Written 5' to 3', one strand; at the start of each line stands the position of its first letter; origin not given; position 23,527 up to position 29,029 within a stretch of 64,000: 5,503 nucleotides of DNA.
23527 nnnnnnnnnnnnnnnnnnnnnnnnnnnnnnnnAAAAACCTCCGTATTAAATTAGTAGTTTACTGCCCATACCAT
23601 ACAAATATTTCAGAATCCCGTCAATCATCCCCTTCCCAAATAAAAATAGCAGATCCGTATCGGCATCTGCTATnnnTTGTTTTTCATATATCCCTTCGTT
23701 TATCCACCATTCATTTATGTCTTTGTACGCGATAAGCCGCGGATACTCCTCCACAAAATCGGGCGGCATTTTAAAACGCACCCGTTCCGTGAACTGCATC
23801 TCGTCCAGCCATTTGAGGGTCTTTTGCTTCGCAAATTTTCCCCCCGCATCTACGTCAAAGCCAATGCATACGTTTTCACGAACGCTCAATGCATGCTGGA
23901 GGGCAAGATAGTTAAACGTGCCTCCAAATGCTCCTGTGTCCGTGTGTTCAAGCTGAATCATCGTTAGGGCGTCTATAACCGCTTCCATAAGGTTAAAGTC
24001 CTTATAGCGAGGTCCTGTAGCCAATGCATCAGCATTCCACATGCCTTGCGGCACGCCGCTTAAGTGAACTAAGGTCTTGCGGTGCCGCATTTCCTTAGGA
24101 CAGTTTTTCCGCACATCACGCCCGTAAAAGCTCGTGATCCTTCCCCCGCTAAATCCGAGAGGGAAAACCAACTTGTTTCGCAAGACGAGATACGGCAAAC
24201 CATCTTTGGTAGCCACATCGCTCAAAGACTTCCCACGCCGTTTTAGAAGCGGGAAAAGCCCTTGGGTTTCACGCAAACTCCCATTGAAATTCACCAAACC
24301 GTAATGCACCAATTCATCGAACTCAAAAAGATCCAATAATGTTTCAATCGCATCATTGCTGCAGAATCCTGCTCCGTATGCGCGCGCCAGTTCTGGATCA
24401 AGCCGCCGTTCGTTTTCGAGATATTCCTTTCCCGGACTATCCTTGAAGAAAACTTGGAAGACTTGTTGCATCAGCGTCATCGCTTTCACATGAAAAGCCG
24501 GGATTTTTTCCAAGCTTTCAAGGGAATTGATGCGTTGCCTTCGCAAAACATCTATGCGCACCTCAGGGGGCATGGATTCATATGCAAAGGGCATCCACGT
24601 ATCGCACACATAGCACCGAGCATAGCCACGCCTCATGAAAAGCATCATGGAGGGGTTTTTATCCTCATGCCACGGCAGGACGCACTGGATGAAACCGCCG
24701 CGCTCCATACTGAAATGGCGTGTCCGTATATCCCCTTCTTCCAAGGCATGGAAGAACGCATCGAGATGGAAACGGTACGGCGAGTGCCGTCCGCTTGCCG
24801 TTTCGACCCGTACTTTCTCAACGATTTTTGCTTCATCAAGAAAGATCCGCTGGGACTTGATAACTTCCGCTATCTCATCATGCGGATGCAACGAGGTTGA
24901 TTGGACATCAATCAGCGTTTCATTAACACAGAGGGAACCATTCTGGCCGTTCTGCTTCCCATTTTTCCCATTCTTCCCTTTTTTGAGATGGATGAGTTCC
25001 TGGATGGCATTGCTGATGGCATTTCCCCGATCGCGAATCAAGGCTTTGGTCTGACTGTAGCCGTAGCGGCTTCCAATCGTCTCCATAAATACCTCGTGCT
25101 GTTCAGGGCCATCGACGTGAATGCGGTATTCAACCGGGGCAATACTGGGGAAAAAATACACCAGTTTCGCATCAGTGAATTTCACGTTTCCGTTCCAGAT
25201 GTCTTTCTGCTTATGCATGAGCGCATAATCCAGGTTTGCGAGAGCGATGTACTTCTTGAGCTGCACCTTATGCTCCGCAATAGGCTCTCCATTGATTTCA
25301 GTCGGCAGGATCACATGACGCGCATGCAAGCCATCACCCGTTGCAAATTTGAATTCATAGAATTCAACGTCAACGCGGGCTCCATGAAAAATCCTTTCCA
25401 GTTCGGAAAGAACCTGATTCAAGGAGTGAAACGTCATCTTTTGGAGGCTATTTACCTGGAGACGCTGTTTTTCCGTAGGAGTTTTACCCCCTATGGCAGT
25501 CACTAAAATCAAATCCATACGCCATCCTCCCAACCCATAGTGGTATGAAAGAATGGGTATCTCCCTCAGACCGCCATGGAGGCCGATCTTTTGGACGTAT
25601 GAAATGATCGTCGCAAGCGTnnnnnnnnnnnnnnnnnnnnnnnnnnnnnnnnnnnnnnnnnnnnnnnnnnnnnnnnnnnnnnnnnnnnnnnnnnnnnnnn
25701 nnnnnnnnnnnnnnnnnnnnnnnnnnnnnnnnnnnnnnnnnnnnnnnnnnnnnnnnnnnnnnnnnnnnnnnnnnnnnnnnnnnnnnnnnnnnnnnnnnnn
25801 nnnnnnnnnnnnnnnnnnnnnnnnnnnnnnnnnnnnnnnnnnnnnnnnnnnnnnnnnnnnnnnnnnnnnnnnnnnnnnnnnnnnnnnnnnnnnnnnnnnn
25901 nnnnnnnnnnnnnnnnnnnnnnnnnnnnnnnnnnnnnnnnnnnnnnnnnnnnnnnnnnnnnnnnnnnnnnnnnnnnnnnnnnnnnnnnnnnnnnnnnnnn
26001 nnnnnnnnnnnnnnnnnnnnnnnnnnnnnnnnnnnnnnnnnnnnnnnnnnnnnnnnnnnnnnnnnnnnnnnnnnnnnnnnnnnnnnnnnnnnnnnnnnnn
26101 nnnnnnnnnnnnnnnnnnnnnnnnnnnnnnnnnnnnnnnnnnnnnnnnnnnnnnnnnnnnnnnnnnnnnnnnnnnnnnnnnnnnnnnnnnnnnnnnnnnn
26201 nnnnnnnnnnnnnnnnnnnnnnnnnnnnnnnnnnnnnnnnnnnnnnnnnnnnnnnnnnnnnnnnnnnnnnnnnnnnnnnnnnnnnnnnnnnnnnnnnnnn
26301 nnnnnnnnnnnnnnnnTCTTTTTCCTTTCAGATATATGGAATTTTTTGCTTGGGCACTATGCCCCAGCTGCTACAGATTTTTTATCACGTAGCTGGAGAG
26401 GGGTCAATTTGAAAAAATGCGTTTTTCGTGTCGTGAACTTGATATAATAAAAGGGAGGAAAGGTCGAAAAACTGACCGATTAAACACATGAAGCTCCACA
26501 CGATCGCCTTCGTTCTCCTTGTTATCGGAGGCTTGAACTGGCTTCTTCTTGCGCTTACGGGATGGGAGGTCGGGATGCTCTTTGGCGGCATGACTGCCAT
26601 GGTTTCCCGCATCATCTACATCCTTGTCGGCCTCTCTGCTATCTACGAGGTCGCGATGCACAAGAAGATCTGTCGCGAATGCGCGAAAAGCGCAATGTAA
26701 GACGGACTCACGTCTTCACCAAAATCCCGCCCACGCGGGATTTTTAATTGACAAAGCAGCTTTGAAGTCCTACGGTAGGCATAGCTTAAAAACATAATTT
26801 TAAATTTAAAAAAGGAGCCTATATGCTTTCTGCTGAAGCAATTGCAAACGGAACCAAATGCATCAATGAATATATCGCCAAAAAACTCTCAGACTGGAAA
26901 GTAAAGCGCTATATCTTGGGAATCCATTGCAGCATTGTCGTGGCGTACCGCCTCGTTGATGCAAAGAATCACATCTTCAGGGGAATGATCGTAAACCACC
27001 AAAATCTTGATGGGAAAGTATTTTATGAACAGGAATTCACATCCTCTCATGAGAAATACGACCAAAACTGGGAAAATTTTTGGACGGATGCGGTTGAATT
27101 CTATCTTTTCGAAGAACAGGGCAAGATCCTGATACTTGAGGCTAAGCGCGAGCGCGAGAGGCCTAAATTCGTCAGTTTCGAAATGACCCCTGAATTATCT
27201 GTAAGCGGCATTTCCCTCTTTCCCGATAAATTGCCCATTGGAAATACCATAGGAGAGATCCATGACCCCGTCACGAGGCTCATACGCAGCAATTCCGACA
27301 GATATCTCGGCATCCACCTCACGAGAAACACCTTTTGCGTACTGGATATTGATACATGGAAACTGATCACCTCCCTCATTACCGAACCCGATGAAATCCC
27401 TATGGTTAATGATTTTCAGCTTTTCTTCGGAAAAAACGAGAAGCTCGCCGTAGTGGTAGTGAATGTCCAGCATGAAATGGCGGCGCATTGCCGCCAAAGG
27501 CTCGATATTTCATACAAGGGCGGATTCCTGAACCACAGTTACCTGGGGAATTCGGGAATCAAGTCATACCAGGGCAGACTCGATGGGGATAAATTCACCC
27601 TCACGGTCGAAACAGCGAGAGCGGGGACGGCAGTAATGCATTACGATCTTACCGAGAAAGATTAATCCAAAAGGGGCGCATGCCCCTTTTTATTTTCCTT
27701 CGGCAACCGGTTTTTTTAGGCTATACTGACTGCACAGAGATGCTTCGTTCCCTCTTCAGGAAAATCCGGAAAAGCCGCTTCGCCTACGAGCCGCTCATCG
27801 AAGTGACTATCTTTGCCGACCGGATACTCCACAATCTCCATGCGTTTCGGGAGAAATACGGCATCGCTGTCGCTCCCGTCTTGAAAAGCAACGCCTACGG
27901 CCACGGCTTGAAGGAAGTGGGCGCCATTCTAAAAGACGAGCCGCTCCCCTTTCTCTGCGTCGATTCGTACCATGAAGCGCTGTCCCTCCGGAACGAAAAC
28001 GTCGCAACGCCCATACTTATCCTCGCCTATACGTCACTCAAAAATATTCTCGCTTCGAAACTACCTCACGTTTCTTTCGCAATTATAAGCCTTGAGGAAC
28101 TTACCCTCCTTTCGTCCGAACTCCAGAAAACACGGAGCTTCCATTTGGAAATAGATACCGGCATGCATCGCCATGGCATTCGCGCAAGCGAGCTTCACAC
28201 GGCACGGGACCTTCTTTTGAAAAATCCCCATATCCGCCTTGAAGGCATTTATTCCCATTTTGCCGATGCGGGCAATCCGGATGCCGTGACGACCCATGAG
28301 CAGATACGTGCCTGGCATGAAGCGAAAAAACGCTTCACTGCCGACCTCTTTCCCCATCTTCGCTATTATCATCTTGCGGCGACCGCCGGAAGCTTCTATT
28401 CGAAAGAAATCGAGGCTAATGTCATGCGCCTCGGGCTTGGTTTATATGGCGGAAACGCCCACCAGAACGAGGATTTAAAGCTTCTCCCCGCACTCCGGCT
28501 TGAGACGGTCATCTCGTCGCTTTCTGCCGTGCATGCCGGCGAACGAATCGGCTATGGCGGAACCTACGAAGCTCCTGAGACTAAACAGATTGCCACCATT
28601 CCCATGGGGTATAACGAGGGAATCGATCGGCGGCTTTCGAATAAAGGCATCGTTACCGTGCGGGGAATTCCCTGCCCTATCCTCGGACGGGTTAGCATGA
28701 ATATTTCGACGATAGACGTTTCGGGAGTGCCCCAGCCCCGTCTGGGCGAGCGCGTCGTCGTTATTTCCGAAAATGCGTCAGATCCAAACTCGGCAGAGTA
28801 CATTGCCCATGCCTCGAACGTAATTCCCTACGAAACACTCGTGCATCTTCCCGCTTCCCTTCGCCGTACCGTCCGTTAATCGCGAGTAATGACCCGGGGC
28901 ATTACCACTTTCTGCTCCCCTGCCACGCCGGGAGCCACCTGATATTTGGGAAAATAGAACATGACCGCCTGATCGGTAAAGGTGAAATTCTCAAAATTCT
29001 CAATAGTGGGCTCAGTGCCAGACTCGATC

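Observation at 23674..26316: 880-aa orphan protein: unknown 540-aa N-terminal module fused to a complete DnaG-type primase core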

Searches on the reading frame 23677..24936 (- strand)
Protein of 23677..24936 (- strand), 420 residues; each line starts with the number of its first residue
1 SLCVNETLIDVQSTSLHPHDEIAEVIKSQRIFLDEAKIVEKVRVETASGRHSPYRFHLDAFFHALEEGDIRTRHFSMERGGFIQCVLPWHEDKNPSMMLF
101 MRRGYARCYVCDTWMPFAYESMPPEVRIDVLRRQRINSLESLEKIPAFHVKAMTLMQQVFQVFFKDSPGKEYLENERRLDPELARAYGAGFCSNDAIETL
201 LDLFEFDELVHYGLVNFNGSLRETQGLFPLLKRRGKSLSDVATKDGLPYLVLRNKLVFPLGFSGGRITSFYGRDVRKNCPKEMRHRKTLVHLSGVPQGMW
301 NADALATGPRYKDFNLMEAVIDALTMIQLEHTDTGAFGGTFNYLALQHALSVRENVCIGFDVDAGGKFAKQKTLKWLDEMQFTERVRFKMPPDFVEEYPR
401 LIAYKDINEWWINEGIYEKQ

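Call 101: search_dna_similar(query=window:23677-24936:-, collection=plasmids, mode=protein, max_evalue=0.001, max_rows=15)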
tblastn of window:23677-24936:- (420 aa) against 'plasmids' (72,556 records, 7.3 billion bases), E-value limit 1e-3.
Records with a match: 2; places in all: 3; records where one place covers at least 80% of the query: 0.
Best place of each record, by identity: <60% 2.
By first word of the organism name: Leptospira 1; Fusobacterium 1.
By predicted mobility (MOB-suite, as given by PLSDB): non-mobilizable 2.
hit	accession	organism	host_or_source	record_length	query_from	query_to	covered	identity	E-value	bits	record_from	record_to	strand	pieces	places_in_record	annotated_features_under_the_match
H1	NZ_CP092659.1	Leptospira kirschneri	Homo sapiens,blood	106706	88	398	74%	24.2%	2e-5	55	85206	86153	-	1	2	CHC2 zinc finger domain-containing protein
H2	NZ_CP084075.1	Fusobacterium vincentii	-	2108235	80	386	73%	23.4%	6e-6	56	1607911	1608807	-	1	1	none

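Call 102: search_dna_similar(query=window:23677-24936:-, collection=phages, mode=protein, max_evalue=0.001, max_rows=15)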
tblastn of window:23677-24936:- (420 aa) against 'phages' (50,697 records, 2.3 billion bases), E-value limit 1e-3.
Records with a match: 1; places in all: 1; records where one place covers at least 80% of the query: 0.
Best place of each record, by identity: <60% 1.
By first word of the organism name: Bacteriophage 1.
By host as written in the record: Helicobacter cetorum 1.
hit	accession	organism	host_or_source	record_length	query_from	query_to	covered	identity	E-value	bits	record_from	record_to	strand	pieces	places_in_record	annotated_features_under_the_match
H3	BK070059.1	Bacteriophage sp.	Helicobacter cetorum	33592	69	366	71%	22.0%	3e-4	49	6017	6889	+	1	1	DNA primase DnaG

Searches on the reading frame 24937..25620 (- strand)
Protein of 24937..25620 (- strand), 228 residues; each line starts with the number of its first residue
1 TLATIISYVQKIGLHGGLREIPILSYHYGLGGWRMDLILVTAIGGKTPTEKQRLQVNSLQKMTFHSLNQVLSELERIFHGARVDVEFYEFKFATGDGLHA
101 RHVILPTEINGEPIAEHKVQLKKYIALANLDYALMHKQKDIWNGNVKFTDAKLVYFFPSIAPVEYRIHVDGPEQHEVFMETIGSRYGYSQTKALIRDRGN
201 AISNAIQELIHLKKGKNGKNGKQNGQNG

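Call 39: search_protein_families(library=pfam, proteins=[window:24937-25620:-], max_evalue=10)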
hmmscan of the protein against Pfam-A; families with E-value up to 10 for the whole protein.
window:24937-25620:- (228 aa): 2 families
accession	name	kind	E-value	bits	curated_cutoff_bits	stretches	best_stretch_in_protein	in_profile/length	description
PF24025.1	Ig_DR_A0283-like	-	0.14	12.9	27.1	1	148-187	41-78/102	DR_A0283-like, Ig-like domain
PF13047.11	DUF3907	-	0.23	11.9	27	1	59-93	112-146/147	Protein of unknown function (DUF3907)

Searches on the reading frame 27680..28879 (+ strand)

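Call 10: search_protein_families(library=pfam, proteins=[window:27680-28879:+], max_evalue=0.01)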
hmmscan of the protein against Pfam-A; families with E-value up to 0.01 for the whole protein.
window:27680-28879:+ (399 aa): 2 families
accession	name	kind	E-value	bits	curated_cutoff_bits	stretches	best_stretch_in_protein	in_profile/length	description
PF01168.26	Ala_racemase_N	-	1.8e-44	152.5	24.1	1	47-259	4-219/220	Alanine racemase, N-terminal domain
PF00842.27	Ala_racemase_C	-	1.1e-31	109.5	25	1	271-397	1-126/127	Alanine racemase, C-terminal domain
